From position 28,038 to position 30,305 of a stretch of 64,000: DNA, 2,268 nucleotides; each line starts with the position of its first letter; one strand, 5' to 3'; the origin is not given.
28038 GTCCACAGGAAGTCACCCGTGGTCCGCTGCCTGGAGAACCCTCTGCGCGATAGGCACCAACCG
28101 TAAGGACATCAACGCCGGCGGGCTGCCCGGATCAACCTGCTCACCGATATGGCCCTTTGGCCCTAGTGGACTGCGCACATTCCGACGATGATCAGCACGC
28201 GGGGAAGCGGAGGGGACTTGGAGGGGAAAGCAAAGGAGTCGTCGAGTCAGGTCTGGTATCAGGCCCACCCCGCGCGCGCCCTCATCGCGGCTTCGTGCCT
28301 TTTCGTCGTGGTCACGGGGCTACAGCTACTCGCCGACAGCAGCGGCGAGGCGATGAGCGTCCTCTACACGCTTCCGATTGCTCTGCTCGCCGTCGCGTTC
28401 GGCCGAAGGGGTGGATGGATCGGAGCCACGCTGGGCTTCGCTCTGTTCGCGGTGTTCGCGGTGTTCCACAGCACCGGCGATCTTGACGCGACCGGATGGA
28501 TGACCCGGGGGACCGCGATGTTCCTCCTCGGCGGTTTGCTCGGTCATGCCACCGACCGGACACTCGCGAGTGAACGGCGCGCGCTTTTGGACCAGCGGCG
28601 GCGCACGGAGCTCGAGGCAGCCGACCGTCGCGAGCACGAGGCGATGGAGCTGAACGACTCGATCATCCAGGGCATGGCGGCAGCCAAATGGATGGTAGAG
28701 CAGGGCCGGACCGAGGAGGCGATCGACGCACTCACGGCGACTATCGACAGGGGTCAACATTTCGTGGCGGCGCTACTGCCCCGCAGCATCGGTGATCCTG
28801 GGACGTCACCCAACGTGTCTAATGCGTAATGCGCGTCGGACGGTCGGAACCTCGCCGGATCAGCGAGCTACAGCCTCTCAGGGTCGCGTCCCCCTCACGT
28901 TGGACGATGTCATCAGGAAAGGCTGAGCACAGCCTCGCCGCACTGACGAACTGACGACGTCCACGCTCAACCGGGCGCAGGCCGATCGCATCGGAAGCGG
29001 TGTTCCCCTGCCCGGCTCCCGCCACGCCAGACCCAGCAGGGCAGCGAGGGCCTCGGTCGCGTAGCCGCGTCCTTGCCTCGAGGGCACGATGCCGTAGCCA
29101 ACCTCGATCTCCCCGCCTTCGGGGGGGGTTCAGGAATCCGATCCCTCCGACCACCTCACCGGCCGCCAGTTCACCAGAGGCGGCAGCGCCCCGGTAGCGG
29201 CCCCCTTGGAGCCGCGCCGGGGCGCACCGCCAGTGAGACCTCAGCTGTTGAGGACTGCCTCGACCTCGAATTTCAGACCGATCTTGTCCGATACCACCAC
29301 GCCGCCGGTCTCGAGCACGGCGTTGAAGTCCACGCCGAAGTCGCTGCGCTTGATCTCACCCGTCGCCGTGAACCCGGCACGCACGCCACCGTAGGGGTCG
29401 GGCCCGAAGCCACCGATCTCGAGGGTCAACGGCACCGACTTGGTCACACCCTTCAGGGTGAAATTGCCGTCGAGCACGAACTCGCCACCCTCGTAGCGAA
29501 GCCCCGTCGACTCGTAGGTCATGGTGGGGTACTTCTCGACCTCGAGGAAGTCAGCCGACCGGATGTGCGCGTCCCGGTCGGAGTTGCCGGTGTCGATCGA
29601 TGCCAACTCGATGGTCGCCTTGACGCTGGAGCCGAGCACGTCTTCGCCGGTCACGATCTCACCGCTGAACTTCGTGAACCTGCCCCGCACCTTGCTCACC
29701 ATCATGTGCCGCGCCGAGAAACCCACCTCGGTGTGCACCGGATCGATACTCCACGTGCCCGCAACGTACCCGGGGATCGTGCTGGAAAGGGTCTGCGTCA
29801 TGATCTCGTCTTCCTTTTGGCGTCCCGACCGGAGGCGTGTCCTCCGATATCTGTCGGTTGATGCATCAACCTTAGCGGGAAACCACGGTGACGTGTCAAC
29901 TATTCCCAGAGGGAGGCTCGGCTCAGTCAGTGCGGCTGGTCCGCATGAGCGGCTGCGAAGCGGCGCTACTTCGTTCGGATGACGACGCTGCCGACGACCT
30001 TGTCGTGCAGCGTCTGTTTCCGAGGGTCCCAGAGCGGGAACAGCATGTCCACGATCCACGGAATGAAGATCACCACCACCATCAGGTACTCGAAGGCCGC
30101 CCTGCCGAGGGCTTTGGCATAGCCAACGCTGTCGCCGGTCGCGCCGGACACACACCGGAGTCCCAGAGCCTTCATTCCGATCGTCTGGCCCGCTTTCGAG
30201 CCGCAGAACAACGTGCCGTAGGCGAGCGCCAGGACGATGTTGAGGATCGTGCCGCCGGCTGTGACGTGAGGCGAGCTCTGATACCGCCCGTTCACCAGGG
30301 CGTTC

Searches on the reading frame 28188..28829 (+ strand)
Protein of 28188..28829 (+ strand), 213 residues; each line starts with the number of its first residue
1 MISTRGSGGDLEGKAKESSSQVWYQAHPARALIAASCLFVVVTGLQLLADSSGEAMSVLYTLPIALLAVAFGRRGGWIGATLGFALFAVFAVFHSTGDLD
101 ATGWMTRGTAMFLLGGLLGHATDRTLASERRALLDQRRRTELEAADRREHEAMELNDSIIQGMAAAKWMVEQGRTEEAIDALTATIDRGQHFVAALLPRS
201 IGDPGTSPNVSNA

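Call 21: search_protein_families(library=pfam, proteins=[window:28188-28829:+], max_evalue=0.0001)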
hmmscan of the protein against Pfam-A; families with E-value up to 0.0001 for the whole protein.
window:28188-28829:+ (213 aa): 0 families

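Call 47: search_protein_families(library=pfam, proteins=[window:28188-28829:+], max_evalue=0.01)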
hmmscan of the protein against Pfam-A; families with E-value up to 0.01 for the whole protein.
window:28188-28829:+ (213 aa): 2 families
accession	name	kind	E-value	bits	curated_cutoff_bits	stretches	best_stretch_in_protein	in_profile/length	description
PF13493.11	DUF4118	-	0.00057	20.1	28.4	1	34-126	3-98/107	Domain of unknown function (DUF4118)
PF05231.19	MASE1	-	0.0015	18.1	29.8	1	23-102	181-266/299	MASE1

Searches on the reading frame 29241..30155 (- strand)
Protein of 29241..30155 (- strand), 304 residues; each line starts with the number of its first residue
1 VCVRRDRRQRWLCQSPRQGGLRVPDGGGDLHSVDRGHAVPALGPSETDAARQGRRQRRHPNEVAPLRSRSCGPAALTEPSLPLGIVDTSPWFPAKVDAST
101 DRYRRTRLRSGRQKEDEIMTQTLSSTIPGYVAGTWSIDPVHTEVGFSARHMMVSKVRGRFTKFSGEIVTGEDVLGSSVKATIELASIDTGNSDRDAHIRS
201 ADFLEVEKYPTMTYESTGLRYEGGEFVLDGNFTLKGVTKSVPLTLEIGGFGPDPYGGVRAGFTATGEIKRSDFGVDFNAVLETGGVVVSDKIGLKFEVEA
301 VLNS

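Call 77: search_protein_families(library=pfam, proteins=[window:29241-30155:-], max_evalue=0.0001)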
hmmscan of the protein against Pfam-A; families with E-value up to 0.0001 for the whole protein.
window:29241-30155:- (304 aa): 1 family
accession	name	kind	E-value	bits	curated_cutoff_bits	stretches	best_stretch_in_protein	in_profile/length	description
PF04264.18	YceI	-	1.9e-50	171.6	23.7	1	135-300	1-150/150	YceI-like domain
